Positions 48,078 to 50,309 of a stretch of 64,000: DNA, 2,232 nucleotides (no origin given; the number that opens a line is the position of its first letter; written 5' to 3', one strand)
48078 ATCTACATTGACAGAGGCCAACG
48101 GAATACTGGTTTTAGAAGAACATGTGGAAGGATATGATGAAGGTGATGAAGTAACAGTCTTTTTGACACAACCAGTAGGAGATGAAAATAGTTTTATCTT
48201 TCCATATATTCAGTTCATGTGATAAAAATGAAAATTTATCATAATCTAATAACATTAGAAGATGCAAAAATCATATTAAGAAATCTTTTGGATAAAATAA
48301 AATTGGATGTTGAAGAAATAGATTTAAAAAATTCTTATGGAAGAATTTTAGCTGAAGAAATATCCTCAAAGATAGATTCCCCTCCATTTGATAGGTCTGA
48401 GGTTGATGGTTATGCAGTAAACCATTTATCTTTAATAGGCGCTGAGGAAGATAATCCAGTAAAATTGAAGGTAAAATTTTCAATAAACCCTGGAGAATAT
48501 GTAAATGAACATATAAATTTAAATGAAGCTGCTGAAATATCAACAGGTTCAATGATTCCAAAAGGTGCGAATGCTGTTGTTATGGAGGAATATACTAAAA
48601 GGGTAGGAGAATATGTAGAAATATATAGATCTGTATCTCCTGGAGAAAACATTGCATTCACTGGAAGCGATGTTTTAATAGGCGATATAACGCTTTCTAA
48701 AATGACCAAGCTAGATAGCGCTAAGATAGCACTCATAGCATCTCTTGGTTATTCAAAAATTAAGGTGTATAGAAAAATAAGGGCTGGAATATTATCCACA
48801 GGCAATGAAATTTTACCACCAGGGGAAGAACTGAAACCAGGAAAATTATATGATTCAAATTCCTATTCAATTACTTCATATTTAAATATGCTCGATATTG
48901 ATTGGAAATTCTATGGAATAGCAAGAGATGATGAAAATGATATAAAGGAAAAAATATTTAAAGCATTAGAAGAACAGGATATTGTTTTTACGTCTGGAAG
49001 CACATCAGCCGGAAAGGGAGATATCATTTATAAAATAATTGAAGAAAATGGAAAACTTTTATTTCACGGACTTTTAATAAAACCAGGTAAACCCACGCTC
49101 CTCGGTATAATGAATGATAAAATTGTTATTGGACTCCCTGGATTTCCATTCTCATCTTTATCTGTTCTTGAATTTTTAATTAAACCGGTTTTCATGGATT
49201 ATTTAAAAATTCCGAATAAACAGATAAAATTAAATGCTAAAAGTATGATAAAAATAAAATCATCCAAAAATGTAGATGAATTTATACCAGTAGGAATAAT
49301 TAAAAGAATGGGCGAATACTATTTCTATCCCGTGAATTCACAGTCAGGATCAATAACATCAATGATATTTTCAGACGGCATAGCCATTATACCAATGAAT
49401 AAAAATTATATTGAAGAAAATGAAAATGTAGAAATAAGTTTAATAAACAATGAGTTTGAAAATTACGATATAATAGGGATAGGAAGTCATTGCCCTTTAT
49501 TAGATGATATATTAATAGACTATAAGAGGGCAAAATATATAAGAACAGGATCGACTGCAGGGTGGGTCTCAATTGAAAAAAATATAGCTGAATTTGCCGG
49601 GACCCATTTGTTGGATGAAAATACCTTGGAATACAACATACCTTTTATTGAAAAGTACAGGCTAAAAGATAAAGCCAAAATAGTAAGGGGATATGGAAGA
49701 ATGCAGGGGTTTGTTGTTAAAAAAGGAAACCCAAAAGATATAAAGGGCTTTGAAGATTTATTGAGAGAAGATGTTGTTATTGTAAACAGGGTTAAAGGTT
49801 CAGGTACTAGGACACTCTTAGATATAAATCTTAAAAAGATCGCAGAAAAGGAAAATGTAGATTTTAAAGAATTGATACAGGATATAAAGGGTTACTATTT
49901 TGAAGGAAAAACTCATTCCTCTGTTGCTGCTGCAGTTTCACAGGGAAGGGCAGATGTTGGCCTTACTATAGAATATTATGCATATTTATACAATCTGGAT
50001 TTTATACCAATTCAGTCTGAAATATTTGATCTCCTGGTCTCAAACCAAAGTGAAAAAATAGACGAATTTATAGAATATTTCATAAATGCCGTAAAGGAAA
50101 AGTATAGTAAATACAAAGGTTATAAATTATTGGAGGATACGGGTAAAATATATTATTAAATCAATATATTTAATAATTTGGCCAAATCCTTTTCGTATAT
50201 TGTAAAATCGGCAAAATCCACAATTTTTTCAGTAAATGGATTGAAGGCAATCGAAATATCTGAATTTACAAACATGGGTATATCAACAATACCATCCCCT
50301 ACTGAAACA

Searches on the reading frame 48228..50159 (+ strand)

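Call 60: search_protein_families(library=pfam, proteins=[window:48228-50159:+], max_evalue=0.001)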
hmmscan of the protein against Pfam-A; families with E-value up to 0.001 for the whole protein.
window:48228-50159:+ (643 aa): 5 families
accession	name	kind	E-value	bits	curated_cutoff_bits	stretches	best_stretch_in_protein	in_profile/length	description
PF12727.12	PBP_like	-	1.5e-50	171.5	27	1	434-615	12-189/193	PBP superfamily domain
PF03453.22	MoeA_N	-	9.7e-39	133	30.8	1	9-174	2-160/160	MoeA N-terminal region (domain I and II)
PF00994.29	MoCF_biosynth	-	8.8e-27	94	26.6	1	187-322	1-142/144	Probable molybdopterin binding domain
PF03454.20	MoeA_C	-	4.7e-13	49.6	22.1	1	337-405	2-71/72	MoeA C-terminal region (domain IV)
PF13531.11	SBP_bac_11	-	1.6e-06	28.5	25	1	493-598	81-183/227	Bacterial extracellular solute-binding protein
